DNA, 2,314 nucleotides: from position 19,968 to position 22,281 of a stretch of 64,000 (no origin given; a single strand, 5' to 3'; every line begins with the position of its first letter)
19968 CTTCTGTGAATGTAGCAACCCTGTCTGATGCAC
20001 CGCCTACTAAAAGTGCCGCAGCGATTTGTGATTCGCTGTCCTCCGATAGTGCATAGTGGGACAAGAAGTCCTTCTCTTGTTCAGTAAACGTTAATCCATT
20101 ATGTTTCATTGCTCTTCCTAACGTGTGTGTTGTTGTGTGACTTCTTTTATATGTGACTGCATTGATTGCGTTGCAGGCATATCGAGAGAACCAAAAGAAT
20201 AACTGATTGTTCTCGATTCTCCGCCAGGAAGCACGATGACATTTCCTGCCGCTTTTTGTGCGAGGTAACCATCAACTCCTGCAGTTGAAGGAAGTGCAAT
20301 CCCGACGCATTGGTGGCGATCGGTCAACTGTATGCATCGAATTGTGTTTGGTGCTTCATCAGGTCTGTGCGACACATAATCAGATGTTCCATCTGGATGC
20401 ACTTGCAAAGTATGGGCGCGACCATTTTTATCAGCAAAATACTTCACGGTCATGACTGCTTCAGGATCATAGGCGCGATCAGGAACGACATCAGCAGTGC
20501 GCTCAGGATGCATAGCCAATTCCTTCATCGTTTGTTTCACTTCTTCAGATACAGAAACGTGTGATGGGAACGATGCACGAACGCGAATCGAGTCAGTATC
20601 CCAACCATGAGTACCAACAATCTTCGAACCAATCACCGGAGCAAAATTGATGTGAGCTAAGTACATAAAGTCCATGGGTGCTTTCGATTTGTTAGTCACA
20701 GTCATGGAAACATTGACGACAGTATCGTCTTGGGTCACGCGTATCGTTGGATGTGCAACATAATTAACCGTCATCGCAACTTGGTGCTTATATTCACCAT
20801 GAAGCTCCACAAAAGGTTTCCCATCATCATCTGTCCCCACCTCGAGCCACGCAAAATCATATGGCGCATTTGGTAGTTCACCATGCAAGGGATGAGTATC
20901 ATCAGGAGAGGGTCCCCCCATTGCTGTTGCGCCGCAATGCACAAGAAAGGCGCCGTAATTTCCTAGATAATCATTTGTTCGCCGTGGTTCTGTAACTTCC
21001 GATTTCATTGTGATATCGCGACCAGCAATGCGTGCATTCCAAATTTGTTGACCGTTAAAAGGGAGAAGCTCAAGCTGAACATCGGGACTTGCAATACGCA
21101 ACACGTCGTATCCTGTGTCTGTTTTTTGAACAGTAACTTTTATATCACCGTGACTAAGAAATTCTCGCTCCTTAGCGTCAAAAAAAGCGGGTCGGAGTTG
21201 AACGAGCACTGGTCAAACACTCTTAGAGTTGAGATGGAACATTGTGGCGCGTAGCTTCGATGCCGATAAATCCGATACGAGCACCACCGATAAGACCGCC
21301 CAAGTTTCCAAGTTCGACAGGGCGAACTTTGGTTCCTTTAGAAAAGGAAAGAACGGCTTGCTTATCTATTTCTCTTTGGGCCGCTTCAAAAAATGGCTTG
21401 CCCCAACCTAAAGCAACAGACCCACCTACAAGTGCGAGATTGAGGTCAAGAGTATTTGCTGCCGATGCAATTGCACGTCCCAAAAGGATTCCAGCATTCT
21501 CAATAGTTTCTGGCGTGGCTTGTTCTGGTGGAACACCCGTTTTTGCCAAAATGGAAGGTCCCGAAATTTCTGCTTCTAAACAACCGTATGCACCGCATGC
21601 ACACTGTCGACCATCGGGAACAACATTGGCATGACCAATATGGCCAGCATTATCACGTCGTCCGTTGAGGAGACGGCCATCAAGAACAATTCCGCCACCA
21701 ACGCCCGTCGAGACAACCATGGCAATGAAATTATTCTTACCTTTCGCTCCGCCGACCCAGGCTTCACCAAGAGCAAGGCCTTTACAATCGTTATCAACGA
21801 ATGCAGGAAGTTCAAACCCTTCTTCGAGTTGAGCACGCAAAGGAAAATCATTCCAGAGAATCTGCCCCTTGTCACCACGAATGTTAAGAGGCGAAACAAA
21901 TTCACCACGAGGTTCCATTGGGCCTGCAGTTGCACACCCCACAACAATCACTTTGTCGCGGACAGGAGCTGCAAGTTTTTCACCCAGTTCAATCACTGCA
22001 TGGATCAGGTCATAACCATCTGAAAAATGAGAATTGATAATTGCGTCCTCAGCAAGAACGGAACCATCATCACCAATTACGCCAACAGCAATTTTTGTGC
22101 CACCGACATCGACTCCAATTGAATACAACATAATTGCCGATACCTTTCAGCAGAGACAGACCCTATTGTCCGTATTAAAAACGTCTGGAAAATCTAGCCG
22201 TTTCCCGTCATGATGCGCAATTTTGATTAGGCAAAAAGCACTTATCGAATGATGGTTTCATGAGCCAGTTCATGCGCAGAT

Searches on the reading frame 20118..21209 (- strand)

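Call 109: search_protein_families(library=pfam, proteins=[window:20118-21209:-], max_evalue=0.000001)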
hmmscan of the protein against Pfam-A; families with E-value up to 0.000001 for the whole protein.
window:20118-21209:- (363 aa): 1 family
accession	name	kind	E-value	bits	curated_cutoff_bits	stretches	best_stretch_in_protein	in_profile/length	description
PF14486.12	DUF4432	-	5.7e-22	78.3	32.5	1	32-338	2-301/304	Domain of unknown function (DUF4432)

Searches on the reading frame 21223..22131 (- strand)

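Call 109: search_protein_families(library=pfam, proteins=[window:21223-22131:-], max_evalue=0.000001)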
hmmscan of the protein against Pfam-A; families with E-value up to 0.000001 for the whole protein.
window:21223-22131:- (302 aa): 1 family
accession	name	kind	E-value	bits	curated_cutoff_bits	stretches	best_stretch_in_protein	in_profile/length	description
PF00480.26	ROK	-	2.7e-47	162.1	22.9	1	5-284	2-288/294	ROK family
